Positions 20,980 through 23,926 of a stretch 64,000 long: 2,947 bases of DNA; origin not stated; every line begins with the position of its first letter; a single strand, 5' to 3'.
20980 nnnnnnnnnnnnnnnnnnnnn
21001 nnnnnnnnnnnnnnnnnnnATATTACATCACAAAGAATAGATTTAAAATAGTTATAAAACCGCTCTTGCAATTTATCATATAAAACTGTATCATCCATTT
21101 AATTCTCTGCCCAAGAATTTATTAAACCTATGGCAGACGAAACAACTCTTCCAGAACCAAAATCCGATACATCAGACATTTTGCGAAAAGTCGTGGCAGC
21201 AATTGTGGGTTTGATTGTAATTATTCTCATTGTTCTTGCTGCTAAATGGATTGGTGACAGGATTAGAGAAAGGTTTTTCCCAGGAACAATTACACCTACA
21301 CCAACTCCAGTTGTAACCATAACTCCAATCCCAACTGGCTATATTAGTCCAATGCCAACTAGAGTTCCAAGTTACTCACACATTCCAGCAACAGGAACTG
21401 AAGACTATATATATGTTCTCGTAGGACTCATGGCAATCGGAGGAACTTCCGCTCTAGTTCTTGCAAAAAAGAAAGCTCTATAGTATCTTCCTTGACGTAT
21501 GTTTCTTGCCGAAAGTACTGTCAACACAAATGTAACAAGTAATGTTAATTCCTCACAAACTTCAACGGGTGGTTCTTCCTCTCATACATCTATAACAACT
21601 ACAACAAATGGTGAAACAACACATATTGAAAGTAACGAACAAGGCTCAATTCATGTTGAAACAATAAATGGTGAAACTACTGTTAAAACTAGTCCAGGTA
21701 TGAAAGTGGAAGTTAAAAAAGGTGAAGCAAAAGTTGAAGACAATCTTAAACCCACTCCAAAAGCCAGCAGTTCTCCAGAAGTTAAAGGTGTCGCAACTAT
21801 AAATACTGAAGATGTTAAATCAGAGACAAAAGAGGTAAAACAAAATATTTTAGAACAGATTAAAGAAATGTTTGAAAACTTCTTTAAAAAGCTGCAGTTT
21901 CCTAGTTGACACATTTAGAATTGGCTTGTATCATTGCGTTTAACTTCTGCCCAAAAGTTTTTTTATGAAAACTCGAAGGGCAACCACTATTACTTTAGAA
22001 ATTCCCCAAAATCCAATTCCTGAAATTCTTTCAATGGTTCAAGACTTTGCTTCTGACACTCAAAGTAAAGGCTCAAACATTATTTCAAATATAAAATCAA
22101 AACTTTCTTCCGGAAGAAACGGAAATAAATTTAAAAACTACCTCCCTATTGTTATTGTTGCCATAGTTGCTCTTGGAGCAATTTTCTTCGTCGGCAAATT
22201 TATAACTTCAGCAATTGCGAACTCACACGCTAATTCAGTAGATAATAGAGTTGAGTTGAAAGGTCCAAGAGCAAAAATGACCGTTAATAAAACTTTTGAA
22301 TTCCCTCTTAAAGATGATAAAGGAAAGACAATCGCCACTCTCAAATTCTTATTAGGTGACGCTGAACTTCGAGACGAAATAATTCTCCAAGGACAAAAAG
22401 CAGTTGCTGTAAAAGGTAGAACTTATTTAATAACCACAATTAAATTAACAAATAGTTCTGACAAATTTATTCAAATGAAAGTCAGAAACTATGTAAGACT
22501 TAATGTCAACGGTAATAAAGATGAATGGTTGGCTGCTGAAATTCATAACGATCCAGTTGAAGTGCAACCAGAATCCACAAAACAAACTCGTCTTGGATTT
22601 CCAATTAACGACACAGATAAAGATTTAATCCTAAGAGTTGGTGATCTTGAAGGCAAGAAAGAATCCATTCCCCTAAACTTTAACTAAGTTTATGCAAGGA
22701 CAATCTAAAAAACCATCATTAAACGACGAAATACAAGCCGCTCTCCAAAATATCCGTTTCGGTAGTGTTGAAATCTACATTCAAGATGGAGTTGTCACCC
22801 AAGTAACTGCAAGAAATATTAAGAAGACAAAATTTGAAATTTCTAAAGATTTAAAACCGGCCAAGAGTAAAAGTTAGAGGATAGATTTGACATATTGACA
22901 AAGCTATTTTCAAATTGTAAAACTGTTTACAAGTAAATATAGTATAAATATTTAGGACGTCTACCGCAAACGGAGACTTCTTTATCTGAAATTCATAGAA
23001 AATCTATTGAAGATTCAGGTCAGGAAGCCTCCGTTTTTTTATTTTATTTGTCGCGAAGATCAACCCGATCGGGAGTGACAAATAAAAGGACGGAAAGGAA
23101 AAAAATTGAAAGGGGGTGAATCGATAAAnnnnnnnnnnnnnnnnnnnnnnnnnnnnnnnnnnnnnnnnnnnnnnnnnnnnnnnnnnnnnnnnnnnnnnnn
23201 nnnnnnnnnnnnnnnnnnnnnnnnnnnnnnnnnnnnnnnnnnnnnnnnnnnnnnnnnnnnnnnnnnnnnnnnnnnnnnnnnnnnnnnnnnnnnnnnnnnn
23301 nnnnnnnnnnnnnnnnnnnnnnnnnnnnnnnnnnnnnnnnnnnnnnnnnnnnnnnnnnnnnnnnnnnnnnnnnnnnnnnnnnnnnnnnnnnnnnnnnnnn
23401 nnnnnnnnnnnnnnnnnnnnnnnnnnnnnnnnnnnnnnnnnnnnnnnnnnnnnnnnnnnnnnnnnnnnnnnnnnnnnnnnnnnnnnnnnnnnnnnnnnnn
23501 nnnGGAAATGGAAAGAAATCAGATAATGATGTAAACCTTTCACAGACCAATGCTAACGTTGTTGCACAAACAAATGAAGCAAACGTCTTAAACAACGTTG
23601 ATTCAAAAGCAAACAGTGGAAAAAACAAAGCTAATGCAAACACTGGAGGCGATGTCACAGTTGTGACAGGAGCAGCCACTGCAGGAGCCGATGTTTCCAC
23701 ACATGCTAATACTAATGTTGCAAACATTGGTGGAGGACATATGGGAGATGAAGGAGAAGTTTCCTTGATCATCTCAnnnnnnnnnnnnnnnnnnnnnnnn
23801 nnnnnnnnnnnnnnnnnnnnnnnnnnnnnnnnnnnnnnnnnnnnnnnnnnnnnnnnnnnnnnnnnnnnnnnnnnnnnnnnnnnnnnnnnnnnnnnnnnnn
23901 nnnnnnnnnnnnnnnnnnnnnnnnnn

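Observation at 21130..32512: Surface-protein island adjacent to the glycosylation locus: Pro/Thr linkers as probable O-glycosylation substrates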

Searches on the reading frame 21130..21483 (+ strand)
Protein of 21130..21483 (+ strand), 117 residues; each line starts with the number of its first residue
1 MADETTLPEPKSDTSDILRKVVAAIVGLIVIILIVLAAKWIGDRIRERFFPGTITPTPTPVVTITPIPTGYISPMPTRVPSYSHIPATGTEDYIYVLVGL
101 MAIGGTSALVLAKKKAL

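Call 4: search_protein_families(library=pfam, proteins=[window:21130-21483:+], max_evalue=0.01)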
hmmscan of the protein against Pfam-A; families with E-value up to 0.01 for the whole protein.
window:21130-21483:+ (117 aa): 1 family
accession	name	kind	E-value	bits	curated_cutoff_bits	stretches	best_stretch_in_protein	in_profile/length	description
PF00746.26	Gram_pos_anchor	-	8e-05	22.9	20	1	85-115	9-40/43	LPXTG cell wall anchor motif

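Call 17: search_protein_families(library=ncbifam, proteins=[window:21130-21483:+], max_evalue=0.1)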
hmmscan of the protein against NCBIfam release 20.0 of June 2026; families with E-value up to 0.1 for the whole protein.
window:21130-21483:+ (117 aa): 2 families
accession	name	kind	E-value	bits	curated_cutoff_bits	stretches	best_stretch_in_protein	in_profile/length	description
TIGR01167.1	LPXTG_anchor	domain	1.8e-05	25.2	15.9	1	86-115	3-32/34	LPXTG cell wall anchor domain-containing protein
NF053819.1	EF0750_LPXTG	subfamily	0.009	16.5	47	1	52-115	42-104/105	EF2685/EF0750 family sortase-dependent surface protein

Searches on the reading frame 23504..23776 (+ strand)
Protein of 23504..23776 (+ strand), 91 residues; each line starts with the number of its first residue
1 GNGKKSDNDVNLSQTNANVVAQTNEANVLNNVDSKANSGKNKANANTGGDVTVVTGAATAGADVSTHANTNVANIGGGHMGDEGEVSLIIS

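Call 66: search_protein_representatives(alignment_id=A6)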
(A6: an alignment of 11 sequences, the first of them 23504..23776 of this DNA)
Query: 11 sequences, 85 profile positions. Proteins with E-value up to 0.001 (for the whole library): 3147; up to 1e-10: 2019; up to 1e-30: 544. The best 150 are listed.
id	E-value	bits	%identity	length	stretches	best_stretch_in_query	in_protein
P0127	2.0e-95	329.1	-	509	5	1-80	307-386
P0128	7.9e-89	308.0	-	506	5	1-80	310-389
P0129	1.2e-88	307.4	-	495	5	1-80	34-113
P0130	1.4e-86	300.8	-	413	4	1-81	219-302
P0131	2.0e-85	297.1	-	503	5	2-80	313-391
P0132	1.9e-82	287.5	-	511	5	1-80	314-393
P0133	6.8e-81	282.6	-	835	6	1-79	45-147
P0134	6.1e-80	279.5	-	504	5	2-79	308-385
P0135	2.2e-77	271.3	-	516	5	1-80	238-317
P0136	3.7e-77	270.6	-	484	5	1-80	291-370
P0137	4.7e-77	270.3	-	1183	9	3-74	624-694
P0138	5.2e-75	263.7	-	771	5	1-79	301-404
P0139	6.5e-75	263.4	-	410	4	1-81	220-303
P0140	1.4e-74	262.4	-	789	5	2-76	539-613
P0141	4.4e-74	260.7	-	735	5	1-76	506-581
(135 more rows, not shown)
